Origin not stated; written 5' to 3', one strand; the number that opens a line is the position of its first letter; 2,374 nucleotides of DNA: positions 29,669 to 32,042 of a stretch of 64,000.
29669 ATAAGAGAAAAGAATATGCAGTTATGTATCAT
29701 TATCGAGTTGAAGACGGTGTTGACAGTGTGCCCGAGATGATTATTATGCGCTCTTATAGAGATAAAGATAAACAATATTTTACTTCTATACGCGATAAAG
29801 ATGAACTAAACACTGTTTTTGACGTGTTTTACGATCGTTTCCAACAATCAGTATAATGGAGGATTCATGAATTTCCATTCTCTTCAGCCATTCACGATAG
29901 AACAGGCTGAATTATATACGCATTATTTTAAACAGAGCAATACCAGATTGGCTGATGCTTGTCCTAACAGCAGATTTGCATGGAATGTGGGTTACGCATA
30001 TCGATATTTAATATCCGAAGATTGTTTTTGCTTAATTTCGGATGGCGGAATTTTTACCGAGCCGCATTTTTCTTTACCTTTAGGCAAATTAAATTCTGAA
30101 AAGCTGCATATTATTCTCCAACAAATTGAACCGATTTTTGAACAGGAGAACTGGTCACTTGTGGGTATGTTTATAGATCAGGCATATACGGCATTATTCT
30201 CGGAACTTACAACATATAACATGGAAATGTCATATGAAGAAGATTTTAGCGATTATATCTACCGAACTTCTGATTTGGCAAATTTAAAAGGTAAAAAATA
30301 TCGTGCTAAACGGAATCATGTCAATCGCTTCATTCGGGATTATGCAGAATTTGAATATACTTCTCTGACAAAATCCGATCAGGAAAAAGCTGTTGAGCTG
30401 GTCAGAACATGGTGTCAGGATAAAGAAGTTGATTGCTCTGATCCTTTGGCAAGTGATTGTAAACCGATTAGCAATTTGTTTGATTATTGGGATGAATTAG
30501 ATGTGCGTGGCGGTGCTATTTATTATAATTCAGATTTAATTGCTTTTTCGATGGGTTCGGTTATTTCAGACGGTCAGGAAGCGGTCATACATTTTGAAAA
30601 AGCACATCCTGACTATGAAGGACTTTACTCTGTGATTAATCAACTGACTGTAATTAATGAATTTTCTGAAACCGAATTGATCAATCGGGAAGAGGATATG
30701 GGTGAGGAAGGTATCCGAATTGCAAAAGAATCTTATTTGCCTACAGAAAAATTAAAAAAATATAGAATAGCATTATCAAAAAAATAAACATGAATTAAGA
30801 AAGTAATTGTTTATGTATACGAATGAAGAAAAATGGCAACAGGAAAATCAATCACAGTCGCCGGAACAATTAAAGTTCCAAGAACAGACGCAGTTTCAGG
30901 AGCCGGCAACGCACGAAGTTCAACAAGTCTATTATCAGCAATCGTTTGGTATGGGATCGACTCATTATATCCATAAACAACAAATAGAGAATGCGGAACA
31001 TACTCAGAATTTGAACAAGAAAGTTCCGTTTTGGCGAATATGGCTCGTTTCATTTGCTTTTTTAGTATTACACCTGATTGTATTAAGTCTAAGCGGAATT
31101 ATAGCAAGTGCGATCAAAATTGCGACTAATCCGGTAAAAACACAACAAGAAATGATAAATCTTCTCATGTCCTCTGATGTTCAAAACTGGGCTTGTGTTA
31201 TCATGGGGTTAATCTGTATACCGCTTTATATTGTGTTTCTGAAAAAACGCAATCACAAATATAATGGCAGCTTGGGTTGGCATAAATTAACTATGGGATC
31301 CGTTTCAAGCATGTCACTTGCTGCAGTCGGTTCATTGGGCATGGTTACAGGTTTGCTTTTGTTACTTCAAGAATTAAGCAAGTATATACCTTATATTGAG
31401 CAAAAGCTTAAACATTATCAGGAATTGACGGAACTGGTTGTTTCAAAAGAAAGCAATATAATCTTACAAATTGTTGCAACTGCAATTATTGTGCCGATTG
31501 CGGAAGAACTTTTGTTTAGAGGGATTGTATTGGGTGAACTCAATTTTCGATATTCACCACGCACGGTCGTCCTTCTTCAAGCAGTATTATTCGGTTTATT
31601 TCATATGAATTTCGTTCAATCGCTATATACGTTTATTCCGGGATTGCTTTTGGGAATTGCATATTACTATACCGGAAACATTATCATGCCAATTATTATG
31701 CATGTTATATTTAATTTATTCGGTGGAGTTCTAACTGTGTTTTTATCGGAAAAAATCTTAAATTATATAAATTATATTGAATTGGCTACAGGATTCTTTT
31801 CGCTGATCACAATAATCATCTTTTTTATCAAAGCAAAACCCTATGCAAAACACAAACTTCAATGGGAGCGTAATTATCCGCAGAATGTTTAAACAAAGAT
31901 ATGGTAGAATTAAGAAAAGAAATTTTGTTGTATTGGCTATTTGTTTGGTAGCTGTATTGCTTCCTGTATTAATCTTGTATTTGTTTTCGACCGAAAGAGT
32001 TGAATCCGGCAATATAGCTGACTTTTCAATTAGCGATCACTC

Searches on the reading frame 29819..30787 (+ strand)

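Call 60: search_protein_families(library=pfam, proteins=[window:29819-30787:+], max_evalue=0.00001)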
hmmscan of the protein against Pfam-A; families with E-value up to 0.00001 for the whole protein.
window:29819-30787:+ (322 aa): 1 family
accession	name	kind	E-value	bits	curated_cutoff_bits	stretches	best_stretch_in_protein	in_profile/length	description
PF09924.15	LPG_synthase_C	-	3.3e-37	128.6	27.5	1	55-317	19-297/298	Phosphatidylglycerol lysyltransferase, C-terminal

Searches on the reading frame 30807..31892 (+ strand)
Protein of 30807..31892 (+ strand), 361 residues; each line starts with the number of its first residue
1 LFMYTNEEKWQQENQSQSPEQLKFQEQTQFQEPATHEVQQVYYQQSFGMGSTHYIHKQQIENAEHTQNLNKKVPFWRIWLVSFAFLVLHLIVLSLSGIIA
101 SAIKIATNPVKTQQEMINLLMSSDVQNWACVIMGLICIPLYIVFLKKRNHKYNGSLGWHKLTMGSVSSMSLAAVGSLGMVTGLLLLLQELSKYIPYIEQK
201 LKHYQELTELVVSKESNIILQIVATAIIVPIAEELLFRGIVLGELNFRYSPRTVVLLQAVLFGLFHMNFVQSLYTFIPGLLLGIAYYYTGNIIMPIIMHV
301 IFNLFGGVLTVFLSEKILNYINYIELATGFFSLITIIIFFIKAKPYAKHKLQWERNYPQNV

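Call 60: search_protein_families(library=pfam, proteins=[window:30807-31892:+], max_evalue=0.00001)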
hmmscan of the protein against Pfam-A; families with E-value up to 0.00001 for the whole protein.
window:30807-31892:+ (361 aa): 1 family
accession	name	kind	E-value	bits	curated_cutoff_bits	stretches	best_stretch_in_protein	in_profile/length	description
PF02517.21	Rce1-like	-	9.5e-23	80.8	22.4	1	217-305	3-93/93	Type II CAAX prenyl endopeptidase Rce1-like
